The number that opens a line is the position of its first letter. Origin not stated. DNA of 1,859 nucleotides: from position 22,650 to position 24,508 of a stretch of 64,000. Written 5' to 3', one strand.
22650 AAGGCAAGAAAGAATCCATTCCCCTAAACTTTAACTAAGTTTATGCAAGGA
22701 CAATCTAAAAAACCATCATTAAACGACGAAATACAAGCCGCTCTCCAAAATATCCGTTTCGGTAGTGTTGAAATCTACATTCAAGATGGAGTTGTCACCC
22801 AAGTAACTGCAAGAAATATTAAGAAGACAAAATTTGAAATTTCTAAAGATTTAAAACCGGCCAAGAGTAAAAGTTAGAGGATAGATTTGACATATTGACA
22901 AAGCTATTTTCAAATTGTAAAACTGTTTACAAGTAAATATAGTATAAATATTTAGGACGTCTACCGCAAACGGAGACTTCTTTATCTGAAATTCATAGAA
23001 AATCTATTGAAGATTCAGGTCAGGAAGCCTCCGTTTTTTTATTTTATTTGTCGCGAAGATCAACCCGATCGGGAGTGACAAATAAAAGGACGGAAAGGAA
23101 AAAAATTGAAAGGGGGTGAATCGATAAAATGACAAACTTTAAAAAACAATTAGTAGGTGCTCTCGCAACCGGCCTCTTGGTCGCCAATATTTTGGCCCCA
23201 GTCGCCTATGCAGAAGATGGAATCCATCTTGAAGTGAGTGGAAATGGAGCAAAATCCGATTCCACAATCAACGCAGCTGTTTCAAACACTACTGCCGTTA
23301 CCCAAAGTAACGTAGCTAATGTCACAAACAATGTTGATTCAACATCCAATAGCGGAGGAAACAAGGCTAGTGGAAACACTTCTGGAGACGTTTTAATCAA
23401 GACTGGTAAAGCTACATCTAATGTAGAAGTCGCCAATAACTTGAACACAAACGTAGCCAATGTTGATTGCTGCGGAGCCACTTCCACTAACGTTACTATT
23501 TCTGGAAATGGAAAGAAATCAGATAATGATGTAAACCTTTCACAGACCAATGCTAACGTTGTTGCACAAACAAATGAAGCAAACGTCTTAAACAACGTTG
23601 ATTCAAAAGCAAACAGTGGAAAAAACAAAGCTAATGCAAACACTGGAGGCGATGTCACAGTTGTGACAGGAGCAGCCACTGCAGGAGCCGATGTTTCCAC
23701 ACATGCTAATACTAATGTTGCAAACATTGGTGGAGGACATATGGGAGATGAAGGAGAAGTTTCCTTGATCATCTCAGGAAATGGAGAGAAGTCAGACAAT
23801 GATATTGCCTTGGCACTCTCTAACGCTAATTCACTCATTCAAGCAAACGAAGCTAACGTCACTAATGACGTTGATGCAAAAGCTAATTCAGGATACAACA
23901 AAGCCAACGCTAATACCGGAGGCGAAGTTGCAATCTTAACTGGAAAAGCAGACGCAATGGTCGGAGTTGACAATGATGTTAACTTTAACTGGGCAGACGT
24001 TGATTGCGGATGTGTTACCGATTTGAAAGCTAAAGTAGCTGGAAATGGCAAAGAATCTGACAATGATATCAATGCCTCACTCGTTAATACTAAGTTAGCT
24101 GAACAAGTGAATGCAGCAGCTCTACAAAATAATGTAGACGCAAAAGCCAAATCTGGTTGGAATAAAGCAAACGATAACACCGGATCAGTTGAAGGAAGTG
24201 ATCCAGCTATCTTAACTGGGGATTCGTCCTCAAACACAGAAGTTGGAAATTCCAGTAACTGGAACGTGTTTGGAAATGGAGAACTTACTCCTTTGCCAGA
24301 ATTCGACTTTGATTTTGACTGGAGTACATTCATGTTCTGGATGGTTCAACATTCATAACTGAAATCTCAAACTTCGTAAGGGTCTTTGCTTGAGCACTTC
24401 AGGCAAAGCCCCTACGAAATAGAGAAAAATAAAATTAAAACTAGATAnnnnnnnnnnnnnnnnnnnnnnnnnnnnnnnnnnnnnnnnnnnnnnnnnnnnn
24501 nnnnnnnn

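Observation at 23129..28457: Novel secreted repeat family (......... ... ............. ... TG, ~85-90 aa period) with conserved Cys-pair junction motifs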

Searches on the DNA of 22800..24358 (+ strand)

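Call 38: search_rna_families(source=window, start=22800, end=23200, threshold=evalue, max_evalue=1)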
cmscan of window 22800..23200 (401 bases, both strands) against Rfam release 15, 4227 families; matches with E-value up to 1: 1.
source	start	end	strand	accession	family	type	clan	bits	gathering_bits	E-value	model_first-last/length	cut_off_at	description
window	22968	23039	-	RF03483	MIR319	Gene; miRNA;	-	22.6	54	0.02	1-92/92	no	MIR319 microRNA precursor family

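Call 56: search_rna_families(sources=[L006, L009, L012, L017, L020, L025, L044, L048, L065, L075], threshold=gathering)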
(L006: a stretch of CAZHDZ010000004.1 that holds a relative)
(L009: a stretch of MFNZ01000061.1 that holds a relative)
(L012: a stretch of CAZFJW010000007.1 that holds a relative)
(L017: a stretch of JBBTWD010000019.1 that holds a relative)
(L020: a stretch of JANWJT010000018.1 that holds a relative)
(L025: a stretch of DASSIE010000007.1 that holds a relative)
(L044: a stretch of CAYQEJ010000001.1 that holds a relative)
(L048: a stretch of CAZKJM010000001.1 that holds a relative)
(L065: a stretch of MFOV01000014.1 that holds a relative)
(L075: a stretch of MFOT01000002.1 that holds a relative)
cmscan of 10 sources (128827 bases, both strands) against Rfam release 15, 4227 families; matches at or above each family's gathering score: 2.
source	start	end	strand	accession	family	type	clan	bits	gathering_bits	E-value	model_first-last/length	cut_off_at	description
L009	1296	1368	-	RF00005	tRNA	Gene; tRNA;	CL00001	67.8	29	2.5e-12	1-71/71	no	tRNA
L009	9995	10067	+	RF00005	tRNA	Gene; tRNA;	CL00001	66.9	29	4.5e-12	1-71/71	no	tRNA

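Call 63: build_rna_model(alignment_id=A4)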
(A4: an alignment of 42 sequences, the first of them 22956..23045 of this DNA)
Model R1 built from alignment A4 (42 sequences, 90 columns); structure: RNAalifold consensus.
model positions 71; base pairs 25; branch points 1; effective number of sequences 3.92; information 0.793 bits per position. Calibrated on 0.2 Mb of random sequence (short: E-values are rough).
structure used (alignment columns):
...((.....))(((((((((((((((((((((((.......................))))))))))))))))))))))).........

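Call 64: search_with_rna_model(model_id=R1, source=window, max_evalue=10, filters=off, show_alignments=4)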
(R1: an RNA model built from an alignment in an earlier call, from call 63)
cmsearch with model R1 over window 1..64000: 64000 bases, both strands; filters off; matches with E-value up to 10: 20.
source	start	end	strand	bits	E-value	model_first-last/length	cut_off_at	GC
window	22956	23043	+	56.6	4.1e-14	1-71/71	no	0.38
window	22968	23036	-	31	7.7e-07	13-64/71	no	0.36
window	24460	24523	-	10.2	0.6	1-71/71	no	0.27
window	6859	6909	-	9.9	0.73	1-71/71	no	0.31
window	11468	11504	-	9.5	0.97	1-71/71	no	0.3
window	31404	31444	-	8.8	1.5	1-71/71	no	0.44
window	5484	5516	+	8.1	2.4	1-71/71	no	0.52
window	7292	7321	+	8.1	2.4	1-71/71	no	0.27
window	31301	31352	-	7.7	3.2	1-71/71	no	0.37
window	63250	63300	+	7.4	3.7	1-71/71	no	0.31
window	3131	3158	+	7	5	1-71/71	no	0.29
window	56152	56249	-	6.9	5.3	1-71/71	no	0.38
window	32414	32434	+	6.8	5.5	1-71/71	no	0.38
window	20489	20523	-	6.7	6.1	1-71/71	no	0.29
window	55521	55548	-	6.6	6.4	1-71/71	no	0.21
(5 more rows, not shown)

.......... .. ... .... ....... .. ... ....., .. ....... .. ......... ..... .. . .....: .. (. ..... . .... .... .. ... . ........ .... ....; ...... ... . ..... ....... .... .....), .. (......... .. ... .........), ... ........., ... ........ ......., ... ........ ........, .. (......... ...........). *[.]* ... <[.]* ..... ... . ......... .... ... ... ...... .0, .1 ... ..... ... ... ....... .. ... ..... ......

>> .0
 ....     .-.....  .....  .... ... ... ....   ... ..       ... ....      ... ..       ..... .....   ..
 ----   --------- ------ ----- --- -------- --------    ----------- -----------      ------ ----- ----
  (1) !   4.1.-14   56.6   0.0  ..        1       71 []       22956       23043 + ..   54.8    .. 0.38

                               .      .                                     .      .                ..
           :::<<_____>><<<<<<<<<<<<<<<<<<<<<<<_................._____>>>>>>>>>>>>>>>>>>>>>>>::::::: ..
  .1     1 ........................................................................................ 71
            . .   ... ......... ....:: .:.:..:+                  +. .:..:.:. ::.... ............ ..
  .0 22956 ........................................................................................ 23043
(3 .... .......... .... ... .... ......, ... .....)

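Call 65: search_with_rna_model(model_id=R1, sources=[L002, L003, L004, L005, L006, L007, L008, L009, L010, L011, L012, L013, L014, L015, L016, L017, L018, L019, L020, L021, L022, L023, L024, L025, L026, L027, L028, L029, L030, L031, L032, L033, L034, L035, L036, L037, L038, L039, L040, L041, L042, L043, L044, L045, L046, L047, L048, L049, L050, L051, L052, L053, L054, L055, L056, L057, L058, L059, L060, L061, L062, L063, L064, L065, L066, L067, L068, L069, L070, L071, L072, L073, L074, L075, L076, L077, L078, L079, L080, L081], max_evalue=0.001)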
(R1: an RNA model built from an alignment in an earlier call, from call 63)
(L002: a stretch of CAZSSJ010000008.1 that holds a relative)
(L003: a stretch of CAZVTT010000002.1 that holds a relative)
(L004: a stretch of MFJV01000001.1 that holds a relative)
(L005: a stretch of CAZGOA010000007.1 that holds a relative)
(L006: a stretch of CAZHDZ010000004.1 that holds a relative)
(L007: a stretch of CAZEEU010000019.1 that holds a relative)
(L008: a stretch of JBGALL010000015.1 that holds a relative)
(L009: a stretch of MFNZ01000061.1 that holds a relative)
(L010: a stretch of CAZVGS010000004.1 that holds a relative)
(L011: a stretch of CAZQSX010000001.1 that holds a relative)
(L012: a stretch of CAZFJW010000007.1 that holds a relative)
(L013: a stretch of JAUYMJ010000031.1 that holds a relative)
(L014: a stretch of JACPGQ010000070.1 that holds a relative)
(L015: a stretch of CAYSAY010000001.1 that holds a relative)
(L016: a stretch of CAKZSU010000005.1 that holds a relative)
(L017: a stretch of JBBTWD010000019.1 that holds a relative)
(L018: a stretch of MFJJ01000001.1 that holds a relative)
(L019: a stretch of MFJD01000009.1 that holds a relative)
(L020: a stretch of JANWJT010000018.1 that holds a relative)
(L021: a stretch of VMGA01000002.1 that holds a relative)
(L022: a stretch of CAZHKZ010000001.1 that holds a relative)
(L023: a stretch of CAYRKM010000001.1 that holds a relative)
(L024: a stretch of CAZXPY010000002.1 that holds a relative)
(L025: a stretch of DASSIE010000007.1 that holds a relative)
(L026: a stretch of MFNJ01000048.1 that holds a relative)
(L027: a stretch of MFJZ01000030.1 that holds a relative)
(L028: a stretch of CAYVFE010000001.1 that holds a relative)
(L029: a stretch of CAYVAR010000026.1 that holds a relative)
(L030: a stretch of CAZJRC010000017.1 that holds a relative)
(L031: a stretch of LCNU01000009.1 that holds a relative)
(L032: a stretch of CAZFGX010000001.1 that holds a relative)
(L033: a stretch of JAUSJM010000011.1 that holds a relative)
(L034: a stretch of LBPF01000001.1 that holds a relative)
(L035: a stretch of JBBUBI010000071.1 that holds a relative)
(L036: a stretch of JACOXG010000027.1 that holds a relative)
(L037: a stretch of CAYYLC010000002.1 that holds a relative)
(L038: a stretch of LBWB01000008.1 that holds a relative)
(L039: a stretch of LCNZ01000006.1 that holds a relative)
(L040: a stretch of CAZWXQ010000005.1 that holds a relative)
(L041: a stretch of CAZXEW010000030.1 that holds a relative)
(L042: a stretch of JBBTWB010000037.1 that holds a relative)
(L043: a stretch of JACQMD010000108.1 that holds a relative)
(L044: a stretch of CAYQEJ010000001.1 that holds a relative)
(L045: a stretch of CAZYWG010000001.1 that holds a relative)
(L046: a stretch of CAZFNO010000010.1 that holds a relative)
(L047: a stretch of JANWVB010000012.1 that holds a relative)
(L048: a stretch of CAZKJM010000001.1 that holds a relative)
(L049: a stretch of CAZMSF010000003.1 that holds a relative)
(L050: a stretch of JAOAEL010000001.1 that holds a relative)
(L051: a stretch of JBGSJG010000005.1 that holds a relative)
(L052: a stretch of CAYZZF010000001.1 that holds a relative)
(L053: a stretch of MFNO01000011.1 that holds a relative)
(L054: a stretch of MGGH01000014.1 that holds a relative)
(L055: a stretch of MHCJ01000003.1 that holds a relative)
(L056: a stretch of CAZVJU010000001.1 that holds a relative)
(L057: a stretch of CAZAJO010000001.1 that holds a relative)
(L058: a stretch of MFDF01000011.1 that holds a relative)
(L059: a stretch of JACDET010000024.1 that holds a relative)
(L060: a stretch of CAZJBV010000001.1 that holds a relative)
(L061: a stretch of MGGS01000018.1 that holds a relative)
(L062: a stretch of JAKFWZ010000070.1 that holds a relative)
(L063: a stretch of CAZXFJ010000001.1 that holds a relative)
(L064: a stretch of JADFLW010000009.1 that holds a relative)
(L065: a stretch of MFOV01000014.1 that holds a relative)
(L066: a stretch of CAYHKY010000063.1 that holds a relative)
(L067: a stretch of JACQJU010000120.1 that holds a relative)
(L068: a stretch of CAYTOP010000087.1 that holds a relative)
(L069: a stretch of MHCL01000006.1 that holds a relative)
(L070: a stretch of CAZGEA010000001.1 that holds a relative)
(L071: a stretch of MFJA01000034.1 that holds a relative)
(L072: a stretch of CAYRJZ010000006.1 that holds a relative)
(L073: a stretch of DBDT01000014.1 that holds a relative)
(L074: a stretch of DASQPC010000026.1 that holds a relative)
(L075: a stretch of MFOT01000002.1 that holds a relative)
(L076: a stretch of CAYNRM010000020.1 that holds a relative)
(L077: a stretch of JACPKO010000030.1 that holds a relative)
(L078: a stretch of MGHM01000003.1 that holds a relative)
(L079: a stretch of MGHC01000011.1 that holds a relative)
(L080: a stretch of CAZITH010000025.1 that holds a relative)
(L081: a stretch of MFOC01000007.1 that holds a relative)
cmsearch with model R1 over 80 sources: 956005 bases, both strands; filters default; matches with E-value up to 0.001: 146.
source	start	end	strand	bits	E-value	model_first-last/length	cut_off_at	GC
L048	5837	5905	+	80.3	1.1e-19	1-71/71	no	0.45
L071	5836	5904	+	79.4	2e-19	1-71/71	no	0.43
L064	2077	2145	+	77.8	5.6e-19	1-71/71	no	0.46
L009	5742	5808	+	77.6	6.5e-19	1-71/71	no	0.45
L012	4597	4669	+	77.2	8.2e-19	1-71/71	no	0.47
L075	5839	5908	+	76.9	1e-18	1-71/71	no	0.54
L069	5824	5892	+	76.3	1.5e-18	1-71/71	no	0.52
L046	5847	5916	+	76.3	1.5e-18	1-71/71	no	0.46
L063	5841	5911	+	75.9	1.9e-18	1-71/71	no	0.41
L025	5834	5901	+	75.5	2.5e-18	1-71/71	no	0.5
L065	5822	5891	+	75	3.4e-18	1-71/71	no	0.53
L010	5845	5914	+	74.6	4.6e-18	1-71/71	no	0.44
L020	5837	5915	+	74.5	4.8e-18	1-71/71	no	0.44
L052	5818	5886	+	74.1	6.3e-18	1-71/71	no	0.46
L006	5809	5877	+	74.1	6.5e-18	1-71/71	no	0.45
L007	5809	5877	+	74.1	6.5e-18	1-71/71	no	0.45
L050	5779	5852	+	74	6.9e-18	1-71/71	no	0.46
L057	5845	5914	+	73.9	7.4e-18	1-71/71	no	0.44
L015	5849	5919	+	73.8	7.8e-18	1-71/71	no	0.45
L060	5781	5857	+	73.7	8.1e-18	1-71/71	no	0.45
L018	5817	5884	+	73.4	9.8e-18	1-71/71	no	0.51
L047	5789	5861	+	73.3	1.1e-17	1-71/71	no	0.51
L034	5852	5920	+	73.3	1.1e-17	1-71/71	no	0.46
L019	5842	5910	+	73.1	1.2e-17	1-71/71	no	0.55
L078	5839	5910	+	72.9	1.4e-17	1-71/71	no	0.53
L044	5857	5923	+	72.8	1.5e-17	1-71/71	no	0.48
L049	5844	5912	+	72.7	1.6e-17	1-71/71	no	0.45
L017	5843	5910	+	71.8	2.8e-17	1-71/71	no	0.49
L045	5825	5897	+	71.6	3.2e-17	1-71/71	no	0.47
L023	5838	5906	+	71.4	3.8e-17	1-71/71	no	0.45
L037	5838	5906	+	71.2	4.3e-17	1-71/71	no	0.45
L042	1240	1308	+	71.1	4.7e-17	1-71/71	no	0.42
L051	5850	5922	+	70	9.1e-17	1-71/71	no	0.52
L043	3316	3387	+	70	9.3e-17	1-71/71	no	0.49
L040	3935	4009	+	69.8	1.1e-16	1-71/71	no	0.51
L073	5854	5924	+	69.4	1.4e-16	1-71/71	no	0.54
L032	5851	5935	+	69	1.8e-16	1-71/71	no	0.42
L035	5837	5914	+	67.8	4e-16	1-71/71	no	0.46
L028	5844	5910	+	67.8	4.1e-16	1-71/71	no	0.48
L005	5825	5894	+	66.8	7.8e-16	1-71/71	no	0.47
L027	2621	2721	+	66.5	9.2e-16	1-71/71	no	0.5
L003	5822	5896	+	66.3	1.1e-15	1-71/71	no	0.55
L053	1568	1647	+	66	1.3e-15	1-71/71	no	0.47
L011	5820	5892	+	65.8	1.5e-15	1-71/71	no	0.44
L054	2445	2518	+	65.4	1.9e-15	1-71/71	no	0.47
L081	5856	5922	+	64.8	2.8e-15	1-71/71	no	0.49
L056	5505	5591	+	64.7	3e-15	1-71/71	no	0.56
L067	1069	1139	+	64.7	3e-15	1-71/71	no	0.46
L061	5840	5914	+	64.4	3.6e-15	1-71/71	no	0.45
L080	5806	5888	+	64.3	4e-15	1-71/71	no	0.45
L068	1822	1908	+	62.4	1.3e-14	1-71/71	no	0.54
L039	5853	5929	+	62.4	1.3e-14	1-71/71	no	0.52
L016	5819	5904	+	62.4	1.4e-14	1-71/71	no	0.36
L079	5834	5919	+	61.2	2.9e-14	1-71/71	no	0.53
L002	5808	5889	+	61.1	3.1e-14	1-71/71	no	0.52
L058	5839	5919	+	61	3.5e-14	1-71/71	no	0.47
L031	5818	5909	+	59.9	7.1e-14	1-71/71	no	0.45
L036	5845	5913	+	59.5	8.9e-14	1-71/71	no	0.45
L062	5782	5860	+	59.4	9.4e-14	1-71/71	no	0.46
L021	5842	5929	+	58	2.4e-13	1-71/71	no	0.45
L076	5747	5823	+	56.1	8.5e-13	1-71/71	no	0.42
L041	5817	5906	+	53.6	4.3e-12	1-71/71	no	0.48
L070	5824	5912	+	53.3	5.3e-12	1-71/71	no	0.38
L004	5826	5908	+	52.2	1.1e-11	1-71/71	no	0.53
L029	5750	5850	+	51.1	2.2e-11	1-71/71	no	0.51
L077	5822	5901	+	50.9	2.4e-11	1-71/71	no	0.47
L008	5753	5831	+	50.1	4.1e-11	1-71/71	no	0.52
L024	2672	2741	+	49.7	5.3e-11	1-71/71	no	0.37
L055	5776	5862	+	49.6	5.8e-11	1-71/71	no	0.48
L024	4683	4775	+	42.1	8e-09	1-71/71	no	0.44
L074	5691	5766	+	40.7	2e-08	1-71/71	no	0.37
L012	4609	4662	-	39.9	3.2e-08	13-64/71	no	0.44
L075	5851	5901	-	39.1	5.5e-08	13-64/71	no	0.57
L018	5829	5877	-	39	5.9e-08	13-64/71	no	0.51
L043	3329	3379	-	38.5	8.5e-08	14-63/71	no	0.49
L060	5793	5850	-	38.4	8.9e-08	13-64/71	no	0.41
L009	5754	5801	-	38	1.2e-07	13-64/71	no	0.46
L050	5791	5845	-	37.8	1.3e-07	13-64/71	no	0.44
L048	5849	5898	-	37.1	2.1e-07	13-64/71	no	0.44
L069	5836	5885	-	36.4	3.3e-07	13-64/71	no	0.5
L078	5851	5903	-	36.3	3.6e-07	13-64/71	no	0.53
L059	5627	5705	+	36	4.3e-07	1-71/71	no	0.35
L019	5847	5915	-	35.9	4.6e-07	1-71/71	no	0.57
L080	5818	5881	-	35.6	5.4e-07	13-64/71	no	0.42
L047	5801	5854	-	34.9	9e-07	13-64/71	no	0.5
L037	5850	5899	-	34.9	9e-07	13-64/71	no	0.44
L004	11445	11527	-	34.8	9.2e-07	1-71/71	no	0.45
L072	5662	5726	+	34.4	1.2e-06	1-71/71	no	0.42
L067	1083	1130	-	34.2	1.3e-06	15-62/71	no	0.5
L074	5812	5877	+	34.1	1.5e-06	1-71/71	no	0.26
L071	5848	5897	-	33.9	1.6e-06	13-64/71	no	0.44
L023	5850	5899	-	33.8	1.7e-06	13-64/71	no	0.44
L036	5857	5906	-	33.7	1.9e-06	13-64/71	no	0.42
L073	5867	5916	-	33.5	2.2e-06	14-63/71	no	0.54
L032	5863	5928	-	33.3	2.5e-06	13-64/71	no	0.44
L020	5849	5908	-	33.3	2.5e-06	13-64/71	no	0.43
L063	5853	5904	-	33.2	2.7e-06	13-64/71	no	0.4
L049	5856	5905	-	33.1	2.9e-06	13-64/71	no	0.46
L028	5856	5903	-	32.9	3.2e-06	13-64/71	no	0.46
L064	2089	2138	-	32.9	3.2e-06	13-64/71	no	0.48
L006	5821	5870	-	32.8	3.4e-06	13-64/71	no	0.44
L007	5821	5870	-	32.8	3.4e-06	13-64/71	no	0.44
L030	660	737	+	32.8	3.5e-06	1-71/71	no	0.42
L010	5857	5907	-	32.4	4.5e-06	13-64/71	no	0.43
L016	5833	5895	-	32.3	4.7e-06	15-62/71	no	0.37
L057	5857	5907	-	32.3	4.8e-06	13-64/71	no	0.43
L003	5835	5888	-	32.1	5.3e-06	14-63/71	no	0.54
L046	5859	5909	-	31.9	6.1e-06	13-64/71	no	0.47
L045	5837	5890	-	31.9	6.4e-06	13-64/71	no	0.44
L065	5834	5884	-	31.8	6.5e-06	13-64/71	no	0.51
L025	5839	5902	-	31.8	6.9e-06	1-71/71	no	0.48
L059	5857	5914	+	31.7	7.2e-06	1-71/71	no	0.31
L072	5847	5905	+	31.6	7.8e-06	1-71/71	no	0.34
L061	5853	5906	-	31.5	7.9e-06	14-63/71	no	0.43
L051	5862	5915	-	31.4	8.7e-06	13-64/71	no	0.52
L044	5869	5916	-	31.2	9.8e-06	13-64/71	no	0.46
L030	772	833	+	30.8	1.2e-05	1-71/71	no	0.27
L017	5855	5903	-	30.8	1.3e-05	13-64/71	no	0.47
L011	5832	5885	-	30.3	1.7e-05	13-64/71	no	0.43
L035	5842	5914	-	30.3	1.8e-05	1-71/71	no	0.47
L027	2633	2714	-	30.3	1.8e-05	13-64/71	no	0.49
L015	5861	5912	-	29.7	2.6e-05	13-64/71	no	0.44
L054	2450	2526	-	29.5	3.1e-05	1-71/71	no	0.47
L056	5517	5584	-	29.3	3.5e-05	13-64/71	no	0.54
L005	5839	5885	-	29.1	3.8e-05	15-62/71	no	0.51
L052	5830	5879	-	28.8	4.8e-05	13-64/71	no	0.46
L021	5854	5922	-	28.3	6.4e-05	13-64/71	no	0.43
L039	5865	5922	-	28.3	6.5e-05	13-64/71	no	0.53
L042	1252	1301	-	28.2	6.8e-05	13-64/71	no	0.42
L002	5820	5882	-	28.1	7.5e-05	13-64/71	no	0.56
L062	5794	5853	-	28.1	7.6e-05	13-64/71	no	0.47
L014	5776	5833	+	27.9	8.6e-05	1-71/71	no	0.48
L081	5869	5914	-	27.3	0.00013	14-63/71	no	0.48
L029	11741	11844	-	27.1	0.00015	1-71/71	no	0.47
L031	5830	5902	-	27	0.00015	13-64/71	no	0.47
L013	5764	5820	+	26.9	0.00016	1-71/71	no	0.53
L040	3947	4002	-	26.7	0.00018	13-64/71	no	0.54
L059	5853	5910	-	26.7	0.00019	1-71/71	no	0.28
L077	5835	5893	-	26.5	0.00021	14-63/71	no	0.47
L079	5846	5912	-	26.3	0.00024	13-64/71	no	0.54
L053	1580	1640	-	25.3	0.00048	13-64/71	no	0.49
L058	5851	5912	-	25.1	0.00054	13-64/71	no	0.45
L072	5843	5901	-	24.9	0.00059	1-71/71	no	0.34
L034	5864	5913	-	24.7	0.00069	13-64/71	no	0.46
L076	5760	5815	-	24.5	0.00077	14-63/71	no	0.41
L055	5781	5861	-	24.4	0.00086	1-71/71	no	0.48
